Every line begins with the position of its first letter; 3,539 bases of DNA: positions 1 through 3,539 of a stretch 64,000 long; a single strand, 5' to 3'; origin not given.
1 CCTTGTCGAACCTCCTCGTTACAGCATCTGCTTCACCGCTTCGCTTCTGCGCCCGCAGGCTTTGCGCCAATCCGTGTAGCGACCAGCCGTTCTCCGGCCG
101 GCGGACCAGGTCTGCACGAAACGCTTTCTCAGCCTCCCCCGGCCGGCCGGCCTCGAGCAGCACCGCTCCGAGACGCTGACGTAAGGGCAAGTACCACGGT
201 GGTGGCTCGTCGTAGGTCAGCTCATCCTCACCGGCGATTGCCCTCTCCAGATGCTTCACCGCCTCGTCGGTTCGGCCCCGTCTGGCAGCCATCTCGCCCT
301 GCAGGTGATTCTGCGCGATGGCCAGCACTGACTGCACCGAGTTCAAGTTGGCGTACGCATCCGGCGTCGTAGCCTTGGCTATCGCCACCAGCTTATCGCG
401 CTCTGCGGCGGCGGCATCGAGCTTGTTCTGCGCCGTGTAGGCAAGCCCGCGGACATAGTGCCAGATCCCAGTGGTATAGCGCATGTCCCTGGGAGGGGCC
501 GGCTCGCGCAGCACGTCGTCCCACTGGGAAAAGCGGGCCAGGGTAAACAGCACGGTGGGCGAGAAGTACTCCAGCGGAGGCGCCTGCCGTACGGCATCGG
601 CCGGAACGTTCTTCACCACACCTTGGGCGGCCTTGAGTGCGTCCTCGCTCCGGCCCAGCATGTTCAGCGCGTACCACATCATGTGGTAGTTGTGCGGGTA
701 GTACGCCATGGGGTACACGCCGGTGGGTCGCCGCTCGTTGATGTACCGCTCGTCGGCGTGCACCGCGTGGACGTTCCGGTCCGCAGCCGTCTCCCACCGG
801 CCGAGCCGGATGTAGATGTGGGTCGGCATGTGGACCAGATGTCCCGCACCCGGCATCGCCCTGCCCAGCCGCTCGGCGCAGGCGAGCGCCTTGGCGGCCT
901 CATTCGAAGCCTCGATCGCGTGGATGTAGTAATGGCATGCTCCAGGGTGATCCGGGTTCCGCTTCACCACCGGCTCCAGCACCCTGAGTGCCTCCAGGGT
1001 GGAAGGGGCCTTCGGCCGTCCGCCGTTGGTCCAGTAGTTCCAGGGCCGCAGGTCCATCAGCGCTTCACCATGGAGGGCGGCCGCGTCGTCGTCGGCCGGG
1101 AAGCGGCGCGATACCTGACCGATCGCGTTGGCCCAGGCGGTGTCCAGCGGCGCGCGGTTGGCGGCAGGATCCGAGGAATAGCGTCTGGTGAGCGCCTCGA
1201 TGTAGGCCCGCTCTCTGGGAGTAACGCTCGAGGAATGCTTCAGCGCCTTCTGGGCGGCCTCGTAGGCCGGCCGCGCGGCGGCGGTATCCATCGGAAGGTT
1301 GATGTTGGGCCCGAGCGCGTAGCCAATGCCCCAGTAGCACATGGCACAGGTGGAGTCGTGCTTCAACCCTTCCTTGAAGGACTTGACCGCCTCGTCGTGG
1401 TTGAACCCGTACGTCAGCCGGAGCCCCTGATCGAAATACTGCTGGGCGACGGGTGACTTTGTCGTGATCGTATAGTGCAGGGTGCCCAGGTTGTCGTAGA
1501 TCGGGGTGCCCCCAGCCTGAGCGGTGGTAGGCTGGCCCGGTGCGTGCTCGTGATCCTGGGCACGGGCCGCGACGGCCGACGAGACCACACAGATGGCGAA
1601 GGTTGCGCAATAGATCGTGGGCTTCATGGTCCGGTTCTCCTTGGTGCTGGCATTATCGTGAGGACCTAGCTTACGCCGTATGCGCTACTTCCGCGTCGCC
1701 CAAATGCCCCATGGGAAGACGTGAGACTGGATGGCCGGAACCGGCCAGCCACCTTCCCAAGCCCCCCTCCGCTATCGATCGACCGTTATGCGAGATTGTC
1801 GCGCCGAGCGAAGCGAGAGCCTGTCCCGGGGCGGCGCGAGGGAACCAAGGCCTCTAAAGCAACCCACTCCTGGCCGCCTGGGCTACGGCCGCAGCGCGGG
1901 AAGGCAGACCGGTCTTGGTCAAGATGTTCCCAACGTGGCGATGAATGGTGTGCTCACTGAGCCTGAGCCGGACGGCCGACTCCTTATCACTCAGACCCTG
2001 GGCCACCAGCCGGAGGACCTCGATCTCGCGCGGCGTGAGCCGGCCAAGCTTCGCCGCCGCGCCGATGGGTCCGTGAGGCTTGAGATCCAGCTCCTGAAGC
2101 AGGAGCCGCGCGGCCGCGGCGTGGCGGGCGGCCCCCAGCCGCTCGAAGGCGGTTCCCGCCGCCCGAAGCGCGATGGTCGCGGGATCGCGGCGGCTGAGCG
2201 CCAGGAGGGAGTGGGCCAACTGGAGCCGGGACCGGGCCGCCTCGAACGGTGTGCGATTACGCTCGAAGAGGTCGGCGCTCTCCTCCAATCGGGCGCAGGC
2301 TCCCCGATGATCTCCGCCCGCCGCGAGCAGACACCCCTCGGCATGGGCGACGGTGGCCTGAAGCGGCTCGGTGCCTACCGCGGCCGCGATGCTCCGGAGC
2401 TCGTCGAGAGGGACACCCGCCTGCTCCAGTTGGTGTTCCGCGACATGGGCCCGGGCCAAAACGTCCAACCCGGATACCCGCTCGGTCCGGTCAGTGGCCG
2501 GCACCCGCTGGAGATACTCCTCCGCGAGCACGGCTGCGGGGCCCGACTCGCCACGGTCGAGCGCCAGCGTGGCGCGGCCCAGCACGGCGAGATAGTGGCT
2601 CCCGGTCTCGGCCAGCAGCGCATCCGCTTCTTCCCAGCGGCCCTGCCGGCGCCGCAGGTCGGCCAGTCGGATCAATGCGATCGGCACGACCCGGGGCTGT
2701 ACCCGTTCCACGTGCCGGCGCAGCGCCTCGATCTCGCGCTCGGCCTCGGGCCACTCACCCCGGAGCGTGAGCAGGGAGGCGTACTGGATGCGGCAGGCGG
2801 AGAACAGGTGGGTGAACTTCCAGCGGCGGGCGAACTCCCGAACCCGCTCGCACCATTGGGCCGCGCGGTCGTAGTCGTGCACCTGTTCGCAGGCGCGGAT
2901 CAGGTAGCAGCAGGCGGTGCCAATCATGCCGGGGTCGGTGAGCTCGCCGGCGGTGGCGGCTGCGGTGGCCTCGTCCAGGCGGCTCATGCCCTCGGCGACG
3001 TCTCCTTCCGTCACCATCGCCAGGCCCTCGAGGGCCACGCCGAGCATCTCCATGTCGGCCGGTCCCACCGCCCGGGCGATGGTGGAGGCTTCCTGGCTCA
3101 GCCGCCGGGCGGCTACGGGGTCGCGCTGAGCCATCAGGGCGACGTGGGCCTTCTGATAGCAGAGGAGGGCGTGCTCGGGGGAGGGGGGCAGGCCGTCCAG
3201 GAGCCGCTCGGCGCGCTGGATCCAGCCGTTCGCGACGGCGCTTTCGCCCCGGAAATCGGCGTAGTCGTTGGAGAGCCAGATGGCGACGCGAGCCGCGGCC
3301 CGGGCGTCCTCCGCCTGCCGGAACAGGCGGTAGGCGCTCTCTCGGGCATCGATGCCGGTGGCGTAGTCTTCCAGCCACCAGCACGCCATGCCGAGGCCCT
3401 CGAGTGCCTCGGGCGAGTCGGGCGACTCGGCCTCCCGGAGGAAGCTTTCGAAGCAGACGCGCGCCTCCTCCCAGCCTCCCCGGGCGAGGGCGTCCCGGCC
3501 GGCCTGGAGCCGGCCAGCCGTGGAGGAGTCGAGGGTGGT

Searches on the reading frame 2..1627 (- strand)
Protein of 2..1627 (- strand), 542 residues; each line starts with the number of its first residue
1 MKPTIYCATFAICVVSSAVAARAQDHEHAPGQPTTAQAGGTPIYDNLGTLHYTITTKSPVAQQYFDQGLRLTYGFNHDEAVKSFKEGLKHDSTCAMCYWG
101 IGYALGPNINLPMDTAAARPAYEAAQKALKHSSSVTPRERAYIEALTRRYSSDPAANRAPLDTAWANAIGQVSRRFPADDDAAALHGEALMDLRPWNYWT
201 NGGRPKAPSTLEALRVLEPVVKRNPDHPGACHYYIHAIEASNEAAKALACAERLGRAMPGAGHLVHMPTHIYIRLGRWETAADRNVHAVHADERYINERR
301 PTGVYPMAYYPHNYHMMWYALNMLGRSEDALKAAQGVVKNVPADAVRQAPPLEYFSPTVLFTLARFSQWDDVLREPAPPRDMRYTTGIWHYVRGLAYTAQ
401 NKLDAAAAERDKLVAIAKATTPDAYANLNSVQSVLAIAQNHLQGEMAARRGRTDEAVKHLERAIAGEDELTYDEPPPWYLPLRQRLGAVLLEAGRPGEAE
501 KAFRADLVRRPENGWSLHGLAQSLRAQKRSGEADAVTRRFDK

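Call 35: search_protein_families(library=pfam, proteins=[window:2-1627:-], max_evalue=0.001)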
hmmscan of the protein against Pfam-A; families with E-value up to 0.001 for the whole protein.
window:2-1627:- (542 aa): 9 families
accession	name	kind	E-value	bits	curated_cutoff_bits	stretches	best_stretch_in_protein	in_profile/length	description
PF00515.34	TPR_1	-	3e-08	33.6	27.8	0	444-464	8-28/34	Tetratricopeptide repeat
PF07719.23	TPR_2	-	3.3e-08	33.5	27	0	442-465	6-29/34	Tetratricopeptide repeat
PF13424.12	TPR_12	-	4.3e-07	30.5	30.1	1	436-504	3-69/77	Tetratricopeptide repeat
PF14559.12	TPR_19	-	4.5e-07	30.5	25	0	212-260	9-57/68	Tetratricopeptide repeat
PF13428.12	TPR_14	-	5.1e-07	30.2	23.5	0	482-522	3-43/44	Tetratricopeptide repeat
PF13414.12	TPR_11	-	5e-06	26.5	26.8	0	449-465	6-22/42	TPR repeat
PF13176.12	TPR_7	-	4.5e-05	23.7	27.9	0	442-468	4-32/36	Tetratricopeptide repeat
PF13432.12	TPR_16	-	5.1e-05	24.1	32.7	0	487-533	4-50/65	Tetratricopeptide repeat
PF13181.12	TPR_8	-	0.00042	20.7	25.7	0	444-464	8-28/34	Tetratricopeptide repeat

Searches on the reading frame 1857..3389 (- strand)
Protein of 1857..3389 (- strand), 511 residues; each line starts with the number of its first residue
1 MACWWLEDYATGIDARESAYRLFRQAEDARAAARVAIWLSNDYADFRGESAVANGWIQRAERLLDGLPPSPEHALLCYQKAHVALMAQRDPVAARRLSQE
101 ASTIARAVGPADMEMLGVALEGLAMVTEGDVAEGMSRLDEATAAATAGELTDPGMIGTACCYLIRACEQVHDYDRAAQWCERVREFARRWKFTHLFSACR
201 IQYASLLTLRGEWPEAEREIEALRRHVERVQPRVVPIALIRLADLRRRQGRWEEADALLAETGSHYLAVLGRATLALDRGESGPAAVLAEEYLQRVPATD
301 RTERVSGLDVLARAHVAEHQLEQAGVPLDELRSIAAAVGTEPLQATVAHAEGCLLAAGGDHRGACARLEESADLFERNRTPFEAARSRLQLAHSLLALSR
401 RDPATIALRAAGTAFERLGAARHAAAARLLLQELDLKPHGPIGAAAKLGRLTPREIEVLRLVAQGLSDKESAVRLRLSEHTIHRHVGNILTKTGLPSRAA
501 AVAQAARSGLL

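Call 35: search_protein_families(library=pfam, proteins=[window:1857-3389:-], max_evalue=0.001)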
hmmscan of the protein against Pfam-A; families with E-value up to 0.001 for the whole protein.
window:1857-3389:- (511 aa): 4 families
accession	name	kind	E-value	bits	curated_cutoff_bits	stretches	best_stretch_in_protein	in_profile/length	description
PF00196.25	GerE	-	5.1e-14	52.1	23.5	1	451-503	3-55/57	Bacterial regulatory proteins, luxR family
PF17874.7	TPR_MalT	-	5.8e-06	26.2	45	1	80-336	7-271/336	MalT-like TPR region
PF13424.12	TPR_12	-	8.3e-06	26.4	30.1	1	202-261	8-70/77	Tetratricopeptide repeat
PF13384.12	HTH_23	-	0.0002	21.5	24.6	0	456-485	8-37/50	Homeodomain-like domain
